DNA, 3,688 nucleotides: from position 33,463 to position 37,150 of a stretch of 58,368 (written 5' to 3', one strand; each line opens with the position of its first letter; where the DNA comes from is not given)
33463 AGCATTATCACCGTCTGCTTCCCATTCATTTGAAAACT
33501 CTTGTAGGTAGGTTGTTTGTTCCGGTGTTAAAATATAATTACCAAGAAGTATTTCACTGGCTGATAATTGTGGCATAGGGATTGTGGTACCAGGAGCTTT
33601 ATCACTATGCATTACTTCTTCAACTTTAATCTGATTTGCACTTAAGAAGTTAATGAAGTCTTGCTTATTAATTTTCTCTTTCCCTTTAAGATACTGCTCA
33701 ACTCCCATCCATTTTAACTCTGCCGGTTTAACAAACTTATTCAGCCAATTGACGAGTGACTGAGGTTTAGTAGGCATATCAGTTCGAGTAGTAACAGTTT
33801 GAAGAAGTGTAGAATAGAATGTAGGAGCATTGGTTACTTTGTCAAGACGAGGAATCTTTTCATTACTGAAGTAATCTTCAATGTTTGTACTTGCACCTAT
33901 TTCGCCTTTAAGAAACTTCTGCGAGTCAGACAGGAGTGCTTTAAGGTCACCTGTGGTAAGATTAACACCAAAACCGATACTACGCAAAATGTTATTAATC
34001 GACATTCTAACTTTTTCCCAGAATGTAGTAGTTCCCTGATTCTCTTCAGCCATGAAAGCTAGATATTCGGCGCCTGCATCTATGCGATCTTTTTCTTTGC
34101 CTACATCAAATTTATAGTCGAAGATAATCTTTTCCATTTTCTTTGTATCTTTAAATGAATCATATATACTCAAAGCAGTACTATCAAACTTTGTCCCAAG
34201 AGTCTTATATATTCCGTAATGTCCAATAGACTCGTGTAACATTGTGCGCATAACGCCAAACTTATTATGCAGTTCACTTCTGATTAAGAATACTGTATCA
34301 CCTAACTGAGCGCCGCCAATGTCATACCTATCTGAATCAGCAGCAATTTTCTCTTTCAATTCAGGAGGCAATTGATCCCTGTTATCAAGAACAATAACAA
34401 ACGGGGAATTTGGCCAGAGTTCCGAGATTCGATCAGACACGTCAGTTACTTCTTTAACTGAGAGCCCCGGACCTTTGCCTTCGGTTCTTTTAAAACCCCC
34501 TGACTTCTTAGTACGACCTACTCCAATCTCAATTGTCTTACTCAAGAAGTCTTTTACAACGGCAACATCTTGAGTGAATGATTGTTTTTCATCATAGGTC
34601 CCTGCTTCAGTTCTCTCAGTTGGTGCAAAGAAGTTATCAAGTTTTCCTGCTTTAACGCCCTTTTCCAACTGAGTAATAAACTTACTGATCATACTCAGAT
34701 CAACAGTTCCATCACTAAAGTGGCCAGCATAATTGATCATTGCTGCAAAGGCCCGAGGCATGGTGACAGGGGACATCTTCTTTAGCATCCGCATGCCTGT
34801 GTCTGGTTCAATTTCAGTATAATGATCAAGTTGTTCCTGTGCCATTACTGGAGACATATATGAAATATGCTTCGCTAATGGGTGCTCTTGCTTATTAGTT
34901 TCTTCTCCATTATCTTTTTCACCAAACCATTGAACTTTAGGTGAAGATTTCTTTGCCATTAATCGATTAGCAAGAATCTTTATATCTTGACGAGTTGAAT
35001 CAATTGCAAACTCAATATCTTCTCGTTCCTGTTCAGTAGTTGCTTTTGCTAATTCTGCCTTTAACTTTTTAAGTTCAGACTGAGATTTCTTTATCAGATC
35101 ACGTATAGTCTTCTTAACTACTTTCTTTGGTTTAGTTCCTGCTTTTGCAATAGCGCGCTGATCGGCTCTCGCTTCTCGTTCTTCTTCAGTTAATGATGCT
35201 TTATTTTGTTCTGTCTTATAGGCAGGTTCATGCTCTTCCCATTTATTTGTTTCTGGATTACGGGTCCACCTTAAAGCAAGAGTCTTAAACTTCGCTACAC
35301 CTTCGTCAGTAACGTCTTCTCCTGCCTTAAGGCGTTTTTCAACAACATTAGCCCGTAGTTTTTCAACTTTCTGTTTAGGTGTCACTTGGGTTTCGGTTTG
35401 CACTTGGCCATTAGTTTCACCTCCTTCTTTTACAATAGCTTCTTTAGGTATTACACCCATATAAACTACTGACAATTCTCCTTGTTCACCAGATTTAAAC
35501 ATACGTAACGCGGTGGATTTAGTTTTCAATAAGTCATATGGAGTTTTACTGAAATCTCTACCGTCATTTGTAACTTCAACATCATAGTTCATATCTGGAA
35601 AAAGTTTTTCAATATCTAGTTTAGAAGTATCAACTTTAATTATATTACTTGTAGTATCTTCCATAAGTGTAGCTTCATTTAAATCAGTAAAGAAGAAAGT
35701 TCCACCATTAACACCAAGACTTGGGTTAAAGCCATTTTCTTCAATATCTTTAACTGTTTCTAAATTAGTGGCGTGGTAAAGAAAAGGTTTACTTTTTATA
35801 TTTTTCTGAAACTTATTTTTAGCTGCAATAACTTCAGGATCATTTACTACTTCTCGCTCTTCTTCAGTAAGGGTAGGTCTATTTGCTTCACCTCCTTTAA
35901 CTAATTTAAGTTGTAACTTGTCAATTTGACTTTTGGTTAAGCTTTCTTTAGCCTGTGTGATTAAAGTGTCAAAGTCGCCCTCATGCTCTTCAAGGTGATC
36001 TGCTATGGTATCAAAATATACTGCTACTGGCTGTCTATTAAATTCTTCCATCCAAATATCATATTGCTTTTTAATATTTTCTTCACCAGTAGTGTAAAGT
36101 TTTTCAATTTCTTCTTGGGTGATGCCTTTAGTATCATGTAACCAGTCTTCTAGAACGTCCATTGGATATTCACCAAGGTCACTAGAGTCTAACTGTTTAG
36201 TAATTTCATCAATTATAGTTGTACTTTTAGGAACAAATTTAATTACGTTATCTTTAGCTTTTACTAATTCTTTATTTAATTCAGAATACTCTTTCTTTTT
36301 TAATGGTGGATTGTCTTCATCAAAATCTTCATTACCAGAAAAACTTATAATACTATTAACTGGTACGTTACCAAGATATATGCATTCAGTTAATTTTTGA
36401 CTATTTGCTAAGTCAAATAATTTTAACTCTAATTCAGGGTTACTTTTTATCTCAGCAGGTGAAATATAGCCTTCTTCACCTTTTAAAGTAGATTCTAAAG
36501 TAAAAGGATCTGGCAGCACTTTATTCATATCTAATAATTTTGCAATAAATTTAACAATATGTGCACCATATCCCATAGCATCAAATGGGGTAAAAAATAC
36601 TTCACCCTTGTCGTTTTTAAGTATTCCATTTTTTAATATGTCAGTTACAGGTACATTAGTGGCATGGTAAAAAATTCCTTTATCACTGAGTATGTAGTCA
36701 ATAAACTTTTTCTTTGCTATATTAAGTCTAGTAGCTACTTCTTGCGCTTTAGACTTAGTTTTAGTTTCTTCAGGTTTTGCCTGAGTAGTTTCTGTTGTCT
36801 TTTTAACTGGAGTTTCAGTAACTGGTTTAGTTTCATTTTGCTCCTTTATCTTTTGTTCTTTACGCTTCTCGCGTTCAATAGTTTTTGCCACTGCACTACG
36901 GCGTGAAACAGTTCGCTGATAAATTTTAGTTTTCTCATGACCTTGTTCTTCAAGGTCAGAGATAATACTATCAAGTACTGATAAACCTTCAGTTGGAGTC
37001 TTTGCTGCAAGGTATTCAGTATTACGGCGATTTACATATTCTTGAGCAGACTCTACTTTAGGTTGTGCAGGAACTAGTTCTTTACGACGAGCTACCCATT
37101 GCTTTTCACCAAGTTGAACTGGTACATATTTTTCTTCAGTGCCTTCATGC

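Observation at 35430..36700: Two tandem ADP-ribosyltransferase-like modules inside the giant protein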

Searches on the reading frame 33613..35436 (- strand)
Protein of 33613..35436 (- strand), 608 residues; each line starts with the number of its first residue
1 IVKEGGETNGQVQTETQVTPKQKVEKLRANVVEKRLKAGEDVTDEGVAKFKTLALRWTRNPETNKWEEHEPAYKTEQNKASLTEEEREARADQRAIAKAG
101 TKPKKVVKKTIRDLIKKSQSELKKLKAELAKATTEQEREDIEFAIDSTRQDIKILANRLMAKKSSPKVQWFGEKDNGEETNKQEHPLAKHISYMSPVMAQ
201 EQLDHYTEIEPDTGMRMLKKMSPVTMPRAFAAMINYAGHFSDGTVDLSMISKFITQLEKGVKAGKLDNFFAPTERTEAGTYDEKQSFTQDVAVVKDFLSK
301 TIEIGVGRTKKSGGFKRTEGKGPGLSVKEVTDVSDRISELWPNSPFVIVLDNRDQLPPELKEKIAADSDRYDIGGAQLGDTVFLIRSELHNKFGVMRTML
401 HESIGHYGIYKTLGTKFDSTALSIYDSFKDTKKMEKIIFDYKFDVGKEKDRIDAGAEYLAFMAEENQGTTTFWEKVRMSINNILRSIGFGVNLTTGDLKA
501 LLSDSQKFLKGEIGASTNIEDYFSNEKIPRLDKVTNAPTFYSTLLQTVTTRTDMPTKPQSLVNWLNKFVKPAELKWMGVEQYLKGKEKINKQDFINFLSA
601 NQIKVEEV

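Call 85: find_related_loci(query=window:33613-35436:-, collection=metagenome_contigs, flank=10000)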
Query window:33613-35436:- (608 aa) in metagenome_contigs; peptide patterns used: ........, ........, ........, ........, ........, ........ (x = any residue, [..] = any of these).
70 stretches matched a pattern; 1 encode a relative of the query (tblastn E <= 1e-3); 1 distinct loci.
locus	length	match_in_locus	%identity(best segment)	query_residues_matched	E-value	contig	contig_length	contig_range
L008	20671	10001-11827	53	1-608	0e+0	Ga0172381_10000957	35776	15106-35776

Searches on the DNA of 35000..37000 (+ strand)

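Call 8: search_dna_similar(query=window:35000-37000:+, collection=phages, mode=distant, max_rows=15)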
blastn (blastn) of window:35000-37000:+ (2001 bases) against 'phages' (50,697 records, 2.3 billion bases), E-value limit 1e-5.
No match.

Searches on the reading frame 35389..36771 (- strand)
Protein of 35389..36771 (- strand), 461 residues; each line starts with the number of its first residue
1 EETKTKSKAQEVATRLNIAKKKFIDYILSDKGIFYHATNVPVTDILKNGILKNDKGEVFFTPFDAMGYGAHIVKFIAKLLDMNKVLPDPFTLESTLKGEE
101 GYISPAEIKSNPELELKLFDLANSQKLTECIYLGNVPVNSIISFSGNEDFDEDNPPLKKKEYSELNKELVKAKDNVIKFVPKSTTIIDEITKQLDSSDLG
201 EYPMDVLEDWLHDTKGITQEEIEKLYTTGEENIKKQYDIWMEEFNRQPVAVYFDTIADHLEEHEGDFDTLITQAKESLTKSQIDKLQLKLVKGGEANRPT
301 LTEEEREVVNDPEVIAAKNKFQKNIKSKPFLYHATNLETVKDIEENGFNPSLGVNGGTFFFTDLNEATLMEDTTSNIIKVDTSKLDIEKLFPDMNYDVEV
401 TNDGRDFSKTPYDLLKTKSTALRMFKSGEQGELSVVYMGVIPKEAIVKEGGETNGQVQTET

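Call 11: find_homologous_proteins(query=window:35389-36771:-, max_evalue=0.001)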
Query seq(461 aa): 8000 candidates shared short words with the query, none scored E <= 0.001.
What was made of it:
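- Tried and rejected: No hit (call 11).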

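Call 67: search_dna_similar(query=window:35404-36726:-, collection=phages, mode=protein, max_evalue=1, max_rows=20)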
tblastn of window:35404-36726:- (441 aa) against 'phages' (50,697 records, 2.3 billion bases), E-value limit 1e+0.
Records with a match: 1; places in all: 1; records where one place covers at least 80% of the query: 0.
Best place of each record, by identity: <60% 1.
By first word of the organism name: uncultured 1.
By host as written in the record: - 1.
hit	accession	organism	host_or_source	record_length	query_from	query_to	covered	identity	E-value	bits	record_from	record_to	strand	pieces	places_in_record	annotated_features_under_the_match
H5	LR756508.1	uncultured phage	metagenomic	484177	305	431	29%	30.9%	1e-2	44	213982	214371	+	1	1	record has no annotation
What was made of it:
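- Tried and rejected: One weak tblastn hit (E 0.01) in an unannotated 484-kb phage, not followed up (calls 8, 67).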

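Call 83: find_related_loci(query=window:35404-36726:-, collection=metagenome_contigs, flank=6000)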
Query window:35404-36726:- (441 aa) in metagenome_contigs; peptide patterns used: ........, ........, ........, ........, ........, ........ (x = any residue, [..] = any of these).
319 stretches matched a pattern, but none encodes a relative of the query by tblastn (E <= 1e-3).
